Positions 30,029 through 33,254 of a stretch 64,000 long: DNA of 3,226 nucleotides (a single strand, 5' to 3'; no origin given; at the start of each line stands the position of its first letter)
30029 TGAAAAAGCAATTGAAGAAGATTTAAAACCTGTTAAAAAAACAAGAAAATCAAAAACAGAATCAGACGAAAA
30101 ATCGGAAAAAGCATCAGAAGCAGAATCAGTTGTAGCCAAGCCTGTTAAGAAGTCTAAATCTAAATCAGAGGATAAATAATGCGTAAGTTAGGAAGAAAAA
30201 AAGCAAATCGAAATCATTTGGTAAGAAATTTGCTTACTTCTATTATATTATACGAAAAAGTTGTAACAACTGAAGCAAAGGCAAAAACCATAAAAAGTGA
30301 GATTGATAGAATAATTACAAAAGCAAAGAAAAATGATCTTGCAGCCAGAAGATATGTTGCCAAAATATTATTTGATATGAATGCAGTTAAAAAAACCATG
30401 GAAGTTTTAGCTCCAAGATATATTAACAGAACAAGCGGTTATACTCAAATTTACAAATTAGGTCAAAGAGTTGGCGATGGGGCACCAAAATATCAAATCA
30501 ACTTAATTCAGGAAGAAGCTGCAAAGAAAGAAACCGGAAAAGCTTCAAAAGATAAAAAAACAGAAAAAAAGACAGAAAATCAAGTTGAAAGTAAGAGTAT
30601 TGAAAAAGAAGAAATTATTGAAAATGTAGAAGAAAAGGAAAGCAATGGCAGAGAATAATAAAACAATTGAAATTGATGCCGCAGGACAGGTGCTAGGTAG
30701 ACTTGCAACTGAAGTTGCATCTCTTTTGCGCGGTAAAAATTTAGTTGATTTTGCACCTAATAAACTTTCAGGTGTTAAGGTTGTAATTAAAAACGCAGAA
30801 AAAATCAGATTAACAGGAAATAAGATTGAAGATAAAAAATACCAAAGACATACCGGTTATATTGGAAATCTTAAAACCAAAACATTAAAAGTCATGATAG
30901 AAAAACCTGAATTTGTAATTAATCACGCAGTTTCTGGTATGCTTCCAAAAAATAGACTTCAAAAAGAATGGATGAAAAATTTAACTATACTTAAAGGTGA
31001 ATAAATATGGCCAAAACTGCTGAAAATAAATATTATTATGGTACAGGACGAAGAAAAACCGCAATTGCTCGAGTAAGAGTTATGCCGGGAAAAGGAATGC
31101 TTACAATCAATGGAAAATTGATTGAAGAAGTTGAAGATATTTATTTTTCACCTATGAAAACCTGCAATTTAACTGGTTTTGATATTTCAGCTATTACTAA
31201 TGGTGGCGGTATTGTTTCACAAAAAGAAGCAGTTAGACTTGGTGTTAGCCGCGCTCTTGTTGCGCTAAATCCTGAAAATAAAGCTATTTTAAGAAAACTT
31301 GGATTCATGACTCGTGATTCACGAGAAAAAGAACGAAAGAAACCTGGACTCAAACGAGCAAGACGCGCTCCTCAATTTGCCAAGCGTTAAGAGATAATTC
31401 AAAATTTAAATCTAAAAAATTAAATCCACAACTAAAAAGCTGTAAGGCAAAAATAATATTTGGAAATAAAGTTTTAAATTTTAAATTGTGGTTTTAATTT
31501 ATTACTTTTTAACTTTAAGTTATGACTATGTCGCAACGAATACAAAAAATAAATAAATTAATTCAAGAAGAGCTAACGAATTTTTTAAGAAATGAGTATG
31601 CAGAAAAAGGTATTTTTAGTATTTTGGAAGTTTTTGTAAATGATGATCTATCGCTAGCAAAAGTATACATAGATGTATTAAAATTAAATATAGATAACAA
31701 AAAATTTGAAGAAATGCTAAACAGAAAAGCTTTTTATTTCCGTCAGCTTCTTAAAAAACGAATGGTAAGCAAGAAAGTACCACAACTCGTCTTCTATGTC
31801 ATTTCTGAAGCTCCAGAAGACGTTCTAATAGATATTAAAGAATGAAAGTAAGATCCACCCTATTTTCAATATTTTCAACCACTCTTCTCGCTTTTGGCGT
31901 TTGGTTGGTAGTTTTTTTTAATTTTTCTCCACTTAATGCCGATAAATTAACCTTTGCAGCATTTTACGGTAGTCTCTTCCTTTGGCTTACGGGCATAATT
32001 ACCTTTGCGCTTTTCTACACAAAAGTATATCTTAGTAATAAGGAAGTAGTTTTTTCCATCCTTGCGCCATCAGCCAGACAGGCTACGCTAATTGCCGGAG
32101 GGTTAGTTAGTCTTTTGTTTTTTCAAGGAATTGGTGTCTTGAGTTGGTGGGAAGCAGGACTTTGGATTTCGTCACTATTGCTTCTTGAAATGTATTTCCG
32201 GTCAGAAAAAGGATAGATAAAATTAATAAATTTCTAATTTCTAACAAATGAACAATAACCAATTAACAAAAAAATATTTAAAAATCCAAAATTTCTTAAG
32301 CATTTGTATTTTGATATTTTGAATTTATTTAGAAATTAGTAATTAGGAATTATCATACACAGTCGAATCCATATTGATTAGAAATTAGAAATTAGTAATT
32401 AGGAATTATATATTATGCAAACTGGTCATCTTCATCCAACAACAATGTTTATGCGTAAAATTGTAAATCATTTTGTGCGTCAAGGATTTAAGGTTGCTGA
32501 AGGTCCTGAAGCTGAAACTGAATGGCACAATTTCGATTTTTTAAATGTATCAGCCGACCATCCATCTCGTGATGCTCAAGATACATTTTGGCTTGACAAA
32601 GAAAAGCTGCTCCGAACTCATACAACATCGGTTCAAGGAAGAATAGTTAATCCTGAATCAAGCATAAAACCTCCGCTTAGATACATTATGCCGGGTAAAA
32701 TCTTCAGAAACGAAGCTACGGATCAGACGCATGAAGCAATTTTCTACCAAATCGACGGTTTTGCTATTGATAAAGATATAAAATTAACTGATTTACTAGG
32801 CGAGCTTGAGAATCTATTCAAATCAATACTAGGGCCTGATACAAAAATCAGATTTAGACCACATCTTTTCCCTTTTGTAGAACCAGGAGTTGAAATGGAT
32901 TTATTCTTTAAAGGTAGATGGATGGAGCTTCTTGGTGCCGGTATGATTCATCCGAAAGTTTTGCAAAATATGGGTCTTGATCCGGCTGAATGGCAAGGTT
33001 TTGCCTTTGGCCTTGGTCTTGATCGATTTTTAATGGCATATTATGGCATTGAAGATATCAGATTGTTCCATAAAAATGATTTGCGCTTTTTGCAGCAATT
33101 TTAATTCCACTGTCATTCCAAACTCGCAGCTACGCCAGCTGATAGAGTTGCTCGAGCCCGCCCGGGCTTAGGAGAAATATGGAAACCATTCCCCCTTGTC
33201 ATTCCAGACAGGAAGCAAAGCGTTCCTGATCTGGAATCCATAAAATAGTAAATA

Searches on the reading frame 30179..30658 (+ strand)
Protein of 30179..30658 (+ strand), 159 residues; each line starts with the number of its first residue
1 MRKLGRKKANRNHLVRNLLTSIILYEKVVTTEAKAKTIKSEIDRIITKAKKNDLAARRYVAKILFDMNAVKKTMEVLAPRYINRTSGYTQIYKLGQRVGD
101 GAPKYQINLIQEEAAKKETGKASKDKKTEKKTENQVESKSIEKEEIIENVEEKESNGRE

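Call 83: search_protein_families(library=pfam, proteins=[window:30179-30658:+], max_evalue=0.001)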
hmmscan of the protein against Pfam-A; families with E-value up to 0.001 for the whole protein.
window:30179-30658:+ (159 aa): 1 family
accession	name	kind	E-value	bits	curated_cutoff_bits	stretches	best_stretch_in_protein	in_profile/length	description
PF01196.24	Ribosomal_L17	-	1.5e-27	96.7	27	1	14-109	1-96/97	Ribosomal protein L17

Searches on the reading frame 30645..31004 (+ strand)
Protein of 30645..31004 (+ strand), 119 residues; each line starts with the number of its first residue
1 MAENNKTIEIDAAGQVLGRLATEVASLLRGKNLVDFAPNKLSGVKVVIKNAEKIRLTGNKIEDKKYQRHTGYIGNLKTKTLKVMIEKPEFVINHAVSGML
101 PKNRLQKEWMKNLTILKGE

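Call 83: search_protein_families(library=pfam, proteins=[window:30645-31004:+], max_evalue=0.001)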
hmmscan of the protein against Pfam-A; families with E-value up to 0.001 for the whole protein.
window:30645-31004:+ (119 aa): 1 family
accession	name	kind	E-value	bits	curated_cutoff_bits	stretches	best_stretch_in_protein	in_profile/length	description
PF00572.24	Ribosomal_L13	-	4.9e-36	123.9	23.8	1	6-118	2-115/119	Ribosomal protein L13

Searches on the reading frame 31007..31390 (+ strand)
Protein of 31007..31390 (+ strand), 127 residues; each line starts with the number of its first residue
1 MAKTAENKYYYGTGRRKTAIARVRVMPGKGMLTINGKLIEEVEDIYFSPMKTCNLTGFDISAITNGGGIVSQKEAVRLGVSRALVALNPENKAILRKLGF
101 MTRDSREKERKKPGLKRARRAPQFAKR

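Call 83: search_protein_families(library=pfam, proteins=[window:31007-31390:+], max_evalue=0.001)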
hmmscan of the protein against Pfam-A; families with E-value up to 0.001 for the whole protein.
window:31007-31390:+ (127 aa): 1 family
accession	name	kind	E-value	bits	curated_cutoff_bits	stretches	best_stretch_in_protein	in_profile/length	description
PF00380.25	Ribosomal_S9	-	2e-35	122.3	22.5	1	14-127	1-121/121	Ribosomal protein S9/S16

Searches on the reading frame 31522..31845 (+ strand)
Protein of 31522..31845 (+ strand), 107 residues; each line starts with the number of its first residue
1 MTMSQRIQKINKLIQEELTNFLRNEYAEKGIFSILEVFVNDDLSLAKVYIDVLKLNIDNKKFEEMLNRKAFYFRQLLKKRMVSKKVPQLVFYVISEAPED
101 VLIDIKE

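Call 83: search_protein_families(library=pfam, proteins=[window:31522-31845:+], max_evalue=0.001)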
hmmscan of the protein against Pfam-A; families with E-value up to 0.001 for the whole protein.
window:31522-31845:+ (107 aa): 1 family
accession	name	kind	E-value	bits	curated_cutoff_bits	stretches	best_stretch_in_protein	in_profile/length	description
PF02033.23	RBFA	-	1.2e-16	61.3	34.7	1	6-92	1-90/105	Ribosome-binding factor A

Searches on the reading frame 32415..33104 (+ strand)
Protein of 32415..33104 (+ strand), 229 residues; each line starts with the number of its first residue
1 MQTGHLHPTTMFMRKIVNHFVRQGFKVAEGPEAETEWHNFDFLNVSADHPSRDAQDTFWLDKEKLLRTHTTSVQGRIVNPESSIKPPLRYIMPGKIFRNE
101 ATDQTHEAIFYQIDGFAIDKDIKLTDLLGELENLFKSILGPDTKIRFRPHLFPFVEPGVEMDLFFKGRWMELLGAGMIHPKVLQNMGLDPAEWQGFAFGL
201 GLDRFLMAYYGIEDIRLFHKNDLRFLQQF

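Call 83: search_protein_families(library=pfam, proteins=[window:32415-33104:+], max_evalue=0.001)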
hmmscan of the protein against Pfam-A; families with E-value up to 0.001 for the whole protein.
window:32415-33104:+ (229 aa): 1 family
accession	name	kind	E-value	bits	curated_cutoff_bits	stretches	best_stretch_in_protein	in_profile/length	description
PF01409.25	tRNA-synt_2d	-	2.5e-84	283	19.8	1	2-229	12-246/246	tRNA synthetases class II core domain (F)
